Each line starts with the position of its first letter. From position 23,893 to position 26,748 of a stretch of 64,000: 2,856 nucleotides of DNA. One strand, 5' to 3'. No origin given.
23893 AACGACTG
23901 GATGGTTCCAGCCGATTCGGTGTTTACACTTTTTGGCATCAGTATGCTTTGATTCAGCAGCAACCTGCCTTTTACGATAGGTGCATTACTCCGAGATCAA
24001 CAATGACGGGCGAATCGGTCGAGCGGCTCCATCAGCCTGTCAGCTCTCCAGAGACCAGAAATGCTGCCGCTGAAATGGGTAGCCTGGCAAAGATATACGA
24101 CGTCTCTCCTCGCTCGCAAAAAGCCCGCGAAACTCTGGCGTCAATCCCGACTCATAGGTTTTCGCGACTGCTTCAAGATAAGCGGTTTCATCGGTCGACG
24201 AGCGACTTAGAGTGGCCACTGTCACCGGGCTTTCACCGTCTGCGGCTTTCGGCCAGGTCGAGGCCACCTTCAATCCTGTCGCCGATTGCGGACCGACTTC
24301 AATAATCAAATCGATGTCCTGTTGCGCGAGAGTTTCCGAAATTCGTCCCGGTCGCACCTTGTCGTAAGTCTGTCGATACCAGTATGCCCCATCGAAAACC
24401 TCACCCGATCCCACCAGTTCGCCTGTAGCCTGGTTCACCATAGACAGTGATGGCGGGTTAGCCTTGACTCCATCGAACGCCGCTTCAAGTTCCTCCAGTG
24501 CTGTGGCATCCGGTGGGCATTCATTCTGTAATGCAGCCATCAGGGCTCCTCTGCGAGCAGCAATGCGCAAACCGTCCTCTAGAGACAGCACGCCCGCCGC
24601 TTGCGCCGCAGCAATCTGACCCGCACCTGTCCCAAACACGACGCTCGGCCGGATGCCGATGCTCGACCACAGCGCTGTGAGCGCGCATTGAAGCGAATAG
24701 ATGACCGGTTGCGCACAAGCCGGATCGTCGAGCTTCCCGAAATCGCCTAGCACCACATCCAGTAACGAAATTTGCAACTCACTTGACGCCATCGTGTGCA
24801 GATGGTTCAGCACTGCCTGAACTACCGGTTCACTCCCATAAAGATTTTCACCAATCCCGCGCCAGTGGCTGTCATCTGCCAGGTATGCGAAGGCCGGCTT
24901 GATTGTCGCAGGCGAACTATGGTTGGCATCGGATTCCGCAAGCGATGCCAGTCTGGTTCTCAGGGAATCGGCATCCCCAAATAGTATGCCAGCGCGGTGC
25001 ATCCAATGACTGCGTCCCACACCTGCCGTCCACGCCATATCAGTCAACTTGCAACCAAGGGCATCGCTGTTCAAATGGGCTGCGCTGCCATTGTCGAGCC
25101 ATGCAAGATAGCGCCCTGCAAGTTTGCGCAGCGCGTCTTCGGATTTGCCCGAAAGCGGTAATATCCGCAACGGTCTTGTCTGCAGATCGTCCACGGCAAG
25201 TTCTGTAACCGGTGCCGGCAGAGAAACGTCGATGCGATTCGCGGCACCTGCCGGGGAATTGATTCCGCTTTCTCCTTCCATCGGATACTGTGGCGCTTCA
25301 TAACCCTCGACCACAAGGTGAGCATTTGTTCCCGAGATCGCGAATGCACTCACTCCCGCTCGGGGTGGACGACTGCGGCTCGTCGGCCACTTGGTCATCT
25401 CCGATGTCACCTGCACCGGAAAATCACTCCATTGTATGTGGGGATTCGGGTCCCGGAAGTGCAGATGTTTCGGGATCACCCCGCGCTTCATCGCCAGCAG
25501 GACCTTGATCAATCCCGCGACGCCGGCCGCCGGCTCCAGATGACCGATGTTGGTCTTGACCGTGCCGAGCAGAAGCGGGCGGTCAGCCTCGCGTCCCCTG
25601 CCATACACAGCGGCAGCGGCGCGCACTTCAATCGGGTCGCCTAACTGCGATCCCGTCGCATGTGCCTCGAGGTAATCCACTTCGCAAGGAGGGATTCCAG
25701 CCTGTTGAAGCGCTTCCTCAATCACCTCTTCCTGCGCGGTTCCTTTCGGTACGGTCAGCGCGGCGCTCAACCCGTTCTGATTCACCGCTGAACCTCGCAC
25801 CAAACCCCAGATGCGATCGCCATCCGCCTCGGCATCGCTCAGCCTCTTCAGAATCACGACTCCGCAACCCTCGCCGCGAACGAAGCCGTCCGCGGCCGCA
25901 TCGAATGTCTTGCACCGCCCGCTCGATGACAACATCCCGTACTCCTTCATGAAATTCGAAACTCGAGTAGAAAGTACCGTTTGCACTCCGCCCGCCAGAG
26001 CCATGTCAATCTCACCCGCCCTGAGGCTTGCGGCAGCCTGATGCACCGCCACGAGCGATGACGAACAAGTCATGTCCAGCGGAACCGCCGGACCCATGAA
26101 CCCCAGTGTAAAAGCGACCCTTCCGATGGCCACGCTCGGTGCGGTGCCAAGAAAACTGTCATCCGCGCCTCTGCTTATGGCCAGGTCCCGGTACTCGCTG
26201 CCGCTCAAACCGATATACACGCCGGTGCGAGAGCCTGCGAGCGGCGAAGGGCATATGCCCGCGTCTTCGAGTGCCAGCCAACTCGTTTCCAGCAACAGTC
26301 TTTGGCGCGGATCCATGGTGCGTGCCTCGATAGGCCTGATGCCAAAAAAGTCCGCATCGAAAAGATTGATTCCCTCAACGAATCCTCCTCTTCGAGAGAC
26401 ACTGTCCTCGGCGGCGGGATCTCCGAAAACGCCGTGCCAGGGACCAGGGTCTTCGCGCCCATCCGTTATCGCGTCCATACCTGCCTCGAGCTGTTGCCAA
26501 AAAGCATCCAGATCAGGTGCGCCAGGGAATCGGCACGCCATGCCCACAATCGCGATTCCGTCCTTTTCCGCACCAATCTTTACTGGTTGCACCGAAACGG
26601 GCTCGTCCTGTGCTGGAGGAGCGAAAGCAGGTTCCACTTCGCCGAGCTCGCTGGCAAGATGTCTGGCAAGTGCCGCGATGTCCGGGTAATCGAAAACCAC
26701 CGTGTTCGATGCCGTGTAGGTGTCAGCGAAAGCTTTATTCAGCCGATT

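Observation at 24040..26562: Terminal KS fused to a gutted, non-catalytic AT-like domain with no downstream ACP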

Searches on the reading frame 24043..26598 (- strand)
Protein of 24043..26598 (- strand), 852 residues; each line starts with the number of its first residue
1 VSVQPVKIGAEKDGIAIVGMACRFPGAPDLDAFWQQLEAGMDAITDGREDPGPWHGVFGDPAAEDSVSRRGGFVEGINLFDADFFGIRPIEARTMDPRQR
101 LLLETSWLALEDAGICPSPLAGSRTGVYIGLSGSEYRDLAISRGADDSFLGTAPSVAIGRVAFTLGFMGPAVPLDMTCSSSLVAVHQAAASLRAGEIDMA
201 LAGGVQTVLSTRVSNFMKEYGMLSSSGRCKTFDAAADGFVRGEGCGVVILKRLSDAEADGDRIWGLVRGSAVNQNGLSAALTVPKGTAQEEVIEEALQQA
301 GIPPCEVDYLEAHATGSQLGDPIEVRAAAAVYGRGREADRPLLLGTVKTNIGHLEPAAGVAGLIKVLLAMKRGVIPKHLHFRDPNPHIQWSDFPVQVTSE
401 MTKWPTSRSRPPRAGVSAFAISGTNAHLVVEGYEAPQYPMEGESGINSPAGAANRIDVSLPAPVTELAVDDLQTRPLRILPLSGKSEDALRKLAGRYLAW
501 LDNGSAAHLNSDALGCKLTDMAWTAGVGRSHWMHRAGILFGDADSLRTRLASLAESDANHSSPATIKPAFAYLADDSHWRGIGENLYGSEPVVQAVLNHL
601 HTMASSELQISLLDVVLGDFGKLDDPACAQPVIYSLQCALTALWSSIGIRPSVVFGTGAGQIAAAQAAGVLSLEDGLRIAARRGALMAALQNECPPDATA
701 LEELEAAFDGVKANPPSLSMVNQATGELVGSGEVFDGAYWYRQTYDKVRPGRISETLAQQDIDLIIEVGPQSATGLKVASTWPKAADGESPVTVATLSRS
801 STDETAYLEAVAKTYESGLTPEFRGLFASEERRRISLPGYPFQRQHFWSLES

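Call 7: find_homologous_proteins(query=window:24043-26598:-, max_evalue=1e-10)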
Query window:24043-26598:- (852 aa): 7953 proteins with E <= 1e-10 among 8000 candidates; the best 120 are listed.
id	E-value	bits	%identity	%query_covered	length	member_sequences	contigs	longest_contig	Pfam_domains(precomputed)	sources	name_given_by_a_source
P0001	0.0e+0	1144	63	98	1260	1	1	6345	PF08659.17,PF22336.3,PF00109.33,PF22621.3,PF00550.32,PF13561.13,PF00106.32,PF02801.29,PF16197.12,PF00698.27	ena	-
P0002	0.0e+0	1063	59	98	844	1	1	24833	PF22336.3,PF00109.33,PF22621.3,PF02801.29,PF16197.12,PF00698.27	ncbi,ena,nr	ncbi:MAG: type I polyketide synthase [Bryobacterales bacterium]|nr:type I polyketide synthase [Bryob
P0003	0.0e+0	1039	57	99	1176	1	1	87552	PF08659.17,PF22336.3,PF00109.33,PF22621.3,PF00550.32,PF02801.29,PF16197.12,PF00698.27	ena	-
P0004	0.0e+0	1029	57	98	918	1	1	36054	PF22336.3,PF00109.33,PF22621.3,PF02801.29,PF16197.12,PF00698.27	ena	-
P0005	0.0e+0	1027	56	99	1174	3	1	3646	PF08659.17,PF22336.3,PF00109.33,PF22621.3,PF00550.32,PF02801.29,PF16197.12,PF00698.27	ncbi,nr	ncbi:MAG: KR domain-containing protein, partial [Gammaproteobacteria bacterium]|nr:KR domain-contain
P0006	0.0e+0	1016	56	99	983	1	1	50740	PF00109.33,PF22621.3,PF00550.32,PF00108.30,PF02801.29,PF16197.12,PF00698.27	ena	-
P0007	0.0e+0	1013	57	98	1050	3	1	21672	PF22336.3,PF00109.33,PF22621.3,PF00550.32,PF02801.29,PF16197.12,PF00698.27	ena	-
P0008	1.0e-295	1001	57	98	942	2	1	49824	PF22336.3,PF00109.33,PF22621.3,PF00550.32,PF02801.29,PF16197.12,PF00698.27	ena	-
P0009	3.3e-294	996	57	99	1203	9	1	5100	PF08659.17,PF22336.3,PF00109.33,PF22621.3,PF00550.32,PF13561.13,PF00106.32,PF02801.29,PF16197.12,PF00698.27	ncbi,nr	ncbi:MAG: SDR family NAD(P)-dependent oxidoreductase [Gemmatimonadota bacterium]|nr:SDR family NAD(P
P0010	1.5e-292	991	56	98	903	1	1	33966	PF22336.3,PF00109.33,PF22621.3,PF00550.32,PF02801.29,PF16197.12,PF00698.27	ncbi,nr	ncbi:MAG: acyltransferase domain-containing protein [Candidatus Latescibacteria bacterium]|nr:acyltr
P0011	4.8e-291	986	55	99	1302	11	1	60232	PF08659.17,PF22336.3,PF00109.33,PF22621.3,PF00550.32,PF13561.13,PF00108.30,PF16197.12,PF00698.27,PF00106.32,PF02801.29,PF13602.13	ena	-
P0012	1.7e-290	984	56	99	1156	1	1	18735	PF08659.17,PF22336.3,PF00109.33,PF22621.3,PF00550.32,PF02801.29,PF16197.12,PF00698.27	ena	-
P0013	1.8e-289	981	56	98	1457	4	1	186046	PF08659.17,PF22336.3,PF00109.33,PF22621.3,PF00550.32,PF13561.13,PF16197.12,PF00698.27,PF00107.33,PF00106.32,PF02801.29,PF13602.13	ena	-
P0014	7.8e-289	979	55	97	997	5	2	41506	PF22336.3,PF00109.33,PF22621.3,PF00550.32,PF00108.30,PF02801.29,PF16197.12,PF00698.27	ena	-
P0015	4.7e-288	976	55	98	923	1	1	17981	PF22336.3,PF00109.33,PF22621.3,PF02801.29,PF16197.12,PF00698.27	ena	-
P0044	3.3e-275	934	53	98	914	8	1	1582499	PF22336.3,PF00109.33,PF22621.3,PF00108.30,PF02801.29,PF16197.12,PF00698.27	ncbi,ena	-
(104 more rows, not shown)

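Call 30: find_encoding_contigs(protein=P0002, flank=10000, max_places=2)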
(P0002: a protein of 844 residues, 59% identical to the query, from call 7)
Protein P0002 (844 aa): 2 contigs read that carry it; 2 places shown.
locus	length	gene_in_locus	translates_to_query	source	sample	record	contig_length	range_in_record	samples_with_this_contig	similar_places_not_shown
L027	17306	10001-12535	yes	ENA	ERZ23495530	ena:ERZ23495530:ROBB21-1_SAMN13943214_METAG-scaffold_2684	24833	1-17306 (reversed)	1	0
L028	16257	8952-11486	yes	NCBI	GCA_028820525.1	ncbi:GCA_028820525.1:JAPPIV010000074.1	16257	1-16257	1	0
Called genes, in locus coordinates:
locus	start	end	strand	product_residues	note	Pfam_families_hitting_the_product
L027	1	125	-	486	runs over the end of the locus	PF00884:Sulfatase, PF01663:Phosphodiest (faint), PF16347:SGSH_C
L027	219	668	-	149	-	-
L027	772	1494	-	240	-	PF06283:ThuA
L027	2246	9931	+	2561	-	PF00109:ketoacyl-synt, PF02801:Ketoacyl-synt_C, PF16197:KAsynt_C_assoc, PF22621:CurL-like_PKS_C, PF00698:Acyl_transf_1, PF21089:PKS_DH_N, PF14765:PS-DH, PF08241:Methyltransf_11, +12 more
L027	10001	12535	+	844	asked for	PF00109:ketoacyl-synt, PF02801:Ketoacyl-synt_C, PF16197:KAsynt_C_assoc, PF22621:CurL-like_PKS_C, PF22336:RhiE-like_linker, PF00698:Acyl_transf_1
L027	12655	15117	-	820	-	PF12704:MacB_PCD, PF02687:FtsX (weak), PF12704:MacB_PCD, PF02687:FtsX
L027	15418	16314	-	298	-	PF00561:Abhydrolase_1 (weak), PF12697:Abhydrolase_6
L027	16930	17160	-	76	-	PF00550:PP-binding (weak)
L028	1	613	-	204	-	PF06283:ThuA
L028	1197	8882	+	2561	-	PF00109:ketoacyl-synt, PF02801:Ketoacyl-synt_C, PF16197:KAsynt_C_assoc, PF22621:CurL-like_PKS_C, PF00698:Acyl_transf_1, PF21089:PKS_DH_N, PF14765:PS-DH, PF08241:Methyltransf_11, +12 more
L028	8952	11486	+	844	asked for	PF00109:ketoacyl-synt, PF02801:Ketoacyl-synt_C, PF16197:KAsynt_C_assoc, PF22621:CurL-like_PKS_C, PF22336:RhiE-like_linker, PF00698:Acyl_transf_1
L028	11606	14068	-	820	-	PF12704:MacB_PCD, PF02687:FtsX (weak), PF12704:MacB_PCD, PF02687:FtsX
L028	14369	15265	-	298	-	PF00561:Abhydrolase_1 (weak), PF12697:Abhydrolase_6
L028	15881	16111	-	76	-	PF00550:PP-binding (weak)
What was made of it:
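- KS2-AT° can be a separate protein without ACP1 (call 30).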

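Call 31: find_encoding_contigs(protein=P0044, flank=10000, max_places=2)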
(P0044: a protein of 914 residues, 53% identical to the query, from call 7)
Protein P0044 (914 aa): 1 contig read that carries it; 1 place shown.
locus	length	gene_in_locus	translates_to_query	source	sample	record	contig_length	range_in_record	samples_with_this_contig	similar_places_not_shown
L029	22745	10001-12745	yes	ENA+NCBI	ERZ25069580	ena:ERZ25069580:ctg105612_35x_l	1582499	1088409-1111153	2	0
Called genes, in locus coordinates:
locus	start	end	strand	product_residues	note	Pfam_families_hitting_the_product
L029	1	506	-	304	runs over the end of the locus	PF01370:Epimerase, PF13460:NAD_binding_10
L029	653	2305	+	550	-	PF02776:TPP_enzyme_N, PF00205:TPP_enzyme_M, PF02775:TPP_enzyme_C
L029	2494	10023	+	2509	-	PF00109:ketoacyl-synt, PF02801:Ketoacyl-synt_C, PF16197:KAsynt_C_assoc, PF22621:CurL-like_PKS_C, PF00698:Acyl_transf_1, PF21089:PKS_DH_N, PF14765:PS-DH, PF08242:Methyltransf_12, +10 more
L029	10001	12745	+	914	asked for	PF00109:ketoacyl-synt, PF00108:Thiolase_N (faint), PF02801:Ketoacyl-synt_C, PF16197:KAsynt_C_assoc, PF22621:CurL-like_PKS_C, PF22336:RhiE-like_linker, PF00698:Acyl_transf_1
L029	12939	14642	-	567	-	PF00999:Na_H_Exchanger, PF00571:CBS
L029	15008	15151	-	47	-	-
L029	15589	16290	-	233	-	-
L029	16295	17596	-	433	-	PF01882:DUF58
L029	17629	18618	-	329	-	PF20030:bpMoxR (weak), PF05496:RuvB_N (faint), PF07726:AAA_3, PF07728:AAA_5, PF17863:AAA_lid_2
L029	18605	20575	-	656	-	-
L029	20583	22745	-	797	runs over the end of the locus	PF16640:Big_3_5 (faint), PF02369:Big_1 (faint), PF13620:CarboxypepD_reg (faint), PF17789:MG4 (faint), PF01835:MG2 (faint)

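Call 38: search_protein_families(library=ncbifam, proteins=[window:24043-26598:-], max_evalue=0.01)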
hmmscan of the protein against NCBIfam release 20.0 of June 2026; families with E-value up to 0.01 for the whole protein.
window:24043-26598:- (852 aa): 37 families (the best 25 are shown)
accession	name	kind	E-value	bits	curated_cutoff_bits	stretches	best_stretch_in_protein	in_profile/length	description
NF045894.1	PKS_plus_SDR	equivalog_domain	5.4e-240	799.8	1740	2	14-691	2-657/1515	type I polyketide synthase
NF040607.1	mycolic_Pks13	equivalog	6.9e-180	600.5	2100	2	10-690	98-786/1680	polyketide synthase Pks13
NF041183.1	Pks2_ls1_myc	equivalog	1.5e-143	479.7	2400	1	15-691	4-655/2086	sulfolipid-1 biosynthesis phthioceranic/hydroxyphthioceranic acid synthase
TIGR02813.1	omega_3_PfaA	subfamily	6.9e-66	222.1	1010.1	3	146-434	174-463/2582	polyketide-type polyunsaturated fatty acid synthase PfaA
NF053555.1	prodigi_MBC_PigJ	equivalog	2.5e-41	141.8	900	1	164-431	499-757/759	prodigiosin MBC biosynthesis protein PigJ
TIGR03150.1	fabF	equivalog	2.3e-38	131.9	493.75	1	80-391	54-376/407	beta-ketoacyl-ACP synthase II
NF004970.0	PRK06333.1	subfamily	7e-36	124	525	1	156-403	151-397/424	beta-ketoacyl-ACP synthase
NF005589.0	PRK07314.1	subfamily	6e-35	120.8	387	1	76-393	56-381/413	beta-ketoacyl-ACP synthase II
NF005490.0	PRK07103.1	equivalog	3.2e-33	115.4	445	1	157-384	148-374/414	polyketide beta-ketoacyl:acyl carrier protein synthase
NF058662.1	cispenta_AmcF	equivalog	2.6e-31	108.9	325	1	160-389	111-335/369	cispentacin biosynthesis acyltransferase subunit AmcF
NF006618.0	PRK09185.1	subfamily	5.4e-27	94.8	407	1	161-430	144-390/394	beta-ketoacyl-ACP synthase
NF005916.1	PRK07910.1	equivalog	1.6e-26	93.2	560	1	166-389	163-383/418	KasA/KasB family beta-ketoacyl-ACP synthase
NF006587.0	PRK09116.1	equivalog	5.8e-26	91.2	470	1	146-400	132-382/408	beta-ketoacyl-ACP synthase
NF005076.0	PRK06501.1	equivalog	1.5e-23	83.4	629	1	160-391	157-390/425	beta-ketoacyl-ACP synthase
NF004618.0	PRK05952.1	equivalog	6.2e-23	81.3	455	1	147-385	116-347/384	beta-ketoacyl-ACP synthase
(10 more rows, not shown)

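Call 40: search_solved_structures(query=window:24043-26598:-, max_evalue=1e-50, show_alignments=1)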
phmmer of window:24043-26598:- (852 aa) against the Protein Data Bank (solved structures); distinct sequences matched with E-value up to 1e-50: 76 (the best 60 are shown).
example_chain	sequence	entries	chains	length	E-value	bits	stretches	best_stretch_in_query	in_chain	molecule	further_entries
7zma_A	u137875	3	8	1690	4.5e-188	630.4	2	14-444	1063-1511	Putative polyketide synthase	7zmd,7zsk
4mz0_A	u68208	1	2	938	1e-163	549.8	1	11-690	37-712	CurL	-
2hg4_A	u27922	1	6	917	5.9e-140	471.2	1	13-437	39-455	6-Deoxyerythronolide B Synthase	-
7s6b_A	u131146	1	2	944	1.4e-135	456.7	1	10-434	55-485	Polyketide synthase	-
7s6c_A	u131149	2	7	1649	2.2e-134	452.8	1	11-434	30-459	6-deoxyerythronolide-B synthase EryA2, modules 3 and 4, Lsd14 Polyketide synthase fusion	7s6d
8ee0_A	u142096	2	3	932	2.1e-133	449.6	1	11-434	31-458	6-deoxyerythronolide B synthase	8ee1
6c9u_A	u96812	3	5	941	4.6e-133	448.5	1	11-438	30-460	6-deoxyerythronolide-B synthase EryA2, modules 3 and 4 | EryAII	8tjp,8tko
2qo3_A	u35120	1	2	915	5.6e-133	448.2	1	11-438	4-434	EryAII Erythromycin polyketide synthase modules 3 and 4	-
8g4u_A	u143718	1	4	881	6.4e-133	448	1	12-467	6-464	EryAIII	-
7m7e_B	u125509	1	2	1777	8.5e-132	444.3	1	11-438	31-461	6-deoxyerythronolide-B synthase EryA2, modules 3 and 4,EryAI,6-deoxyerythronolide-B syntha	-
8tpw_A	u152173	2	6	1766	1.5e-130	440.2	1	11-438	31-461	EryAII,EryAII,EryAII,EryAII,6-deoxyerythronolide-B synthase EryA3, modules 5 and 6 | EryAII,EryAII,EryAII,6-deoxyerythronolide-B synthase EryA3, modules 5 and 6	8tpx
9pat_A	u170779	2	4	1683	8.9e-130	437.6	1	11-435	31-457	6-deoxyerythronolide-B synthase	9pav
9pat_C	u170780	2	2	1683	8.9e-130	437.6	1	11-435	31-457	6-deoxyerythronolide-B synthase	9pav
9pc6_A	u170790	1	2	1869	1.5e-129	436.8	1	11-435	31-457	6-deoxyerythronolide-B synthase,RifR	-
9iyw_A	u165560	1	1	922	5.7e-128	431.6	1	11-729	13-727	Polyketide synthase,GfsA KSQ-AncAT chimeric protein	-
7wvz_A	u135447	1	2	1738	2.3e-98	333.7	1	12-688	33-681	Beta-ketoacyl-acyl-carrier-protein synthase I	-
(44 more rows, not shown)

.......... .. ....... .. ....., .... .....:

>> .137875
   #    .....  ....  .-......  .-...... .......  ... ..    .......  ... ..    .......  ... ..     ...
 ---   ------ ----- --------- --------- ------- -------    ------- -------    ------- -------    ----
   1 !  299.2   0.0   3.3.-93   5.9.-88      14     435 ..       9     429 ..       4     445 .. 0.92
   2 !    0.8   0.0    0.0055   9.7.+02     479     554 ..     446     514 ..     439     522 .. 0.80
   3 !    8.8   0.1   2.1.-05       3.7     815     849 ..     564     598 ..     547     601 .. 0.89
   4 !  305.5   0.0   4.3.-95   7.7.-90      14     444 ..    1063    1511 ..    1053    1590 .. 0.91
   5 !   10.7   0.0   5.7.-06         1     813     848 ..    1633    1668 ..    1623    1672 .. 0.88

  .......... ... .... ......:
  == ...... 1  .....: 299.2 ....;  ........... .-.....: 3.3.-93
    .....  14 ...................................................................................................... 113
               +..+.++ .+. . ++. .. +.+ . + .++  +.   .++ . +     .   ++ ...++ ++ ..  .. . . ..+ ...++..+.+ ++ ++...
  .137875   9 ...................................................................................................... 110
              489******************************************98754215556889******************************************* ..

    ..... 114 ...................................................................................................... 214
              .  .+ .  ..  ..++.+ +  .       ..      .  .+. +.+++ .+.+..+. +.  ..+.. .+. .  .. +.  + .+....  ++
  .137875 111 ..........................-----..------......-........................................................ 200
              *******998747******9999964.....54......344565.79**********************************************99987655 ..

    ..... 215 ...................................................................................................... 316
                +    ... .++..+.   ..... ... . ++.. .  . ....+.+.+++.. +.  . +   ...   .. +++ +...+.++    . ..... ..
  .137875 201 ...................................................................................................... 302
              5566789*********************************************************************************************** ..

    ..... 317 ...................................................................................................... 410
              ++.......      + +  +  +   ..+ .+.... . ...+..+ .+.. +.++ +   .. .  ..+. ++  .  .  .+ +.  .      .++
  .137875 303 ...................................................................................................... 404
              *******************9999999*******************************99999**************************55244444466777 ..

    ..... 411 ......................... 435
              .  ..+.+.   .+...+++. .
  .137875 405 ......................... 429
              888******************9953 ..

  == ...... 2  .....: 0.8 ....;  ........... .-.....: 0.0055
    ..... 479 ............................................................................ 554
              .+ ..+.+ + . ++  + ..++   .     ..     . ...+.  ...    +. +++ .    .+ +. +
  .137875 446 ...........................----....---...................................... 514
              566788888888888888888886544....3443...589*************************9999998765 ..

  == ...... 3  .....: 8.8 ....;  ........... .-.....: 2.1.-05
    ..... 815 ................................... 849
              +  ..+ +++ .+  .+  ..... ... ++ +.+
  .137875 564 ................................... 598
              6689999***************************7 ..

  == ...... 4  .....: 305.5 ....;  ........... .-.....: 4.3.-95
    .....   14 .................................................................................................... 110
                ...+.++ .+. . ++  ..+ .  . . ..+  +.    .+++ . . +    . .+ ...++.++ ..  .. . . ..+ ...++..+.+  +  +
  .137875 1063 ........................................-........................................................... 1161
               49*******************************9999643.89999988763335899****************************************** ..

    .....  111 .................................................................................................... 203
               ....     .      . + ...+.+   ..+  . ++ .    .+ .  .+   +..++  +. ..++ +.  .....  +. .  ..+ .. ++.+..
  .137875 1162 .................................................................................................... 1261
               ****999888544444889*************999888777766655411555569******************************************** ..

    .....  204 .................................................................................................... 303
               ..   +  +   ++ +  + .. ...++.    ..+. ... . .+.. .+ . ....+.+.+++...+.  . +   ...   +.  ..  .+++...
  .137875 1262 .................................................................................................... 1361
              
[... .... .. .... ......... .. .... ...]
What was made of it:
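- Closest known: KS domains of trans-AT PKSs with only a flanking linker subdomain. Different: Here the AT large subdomain is still present, and homology to AT and FabD runs to residue about 690 (calls 38, 40).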
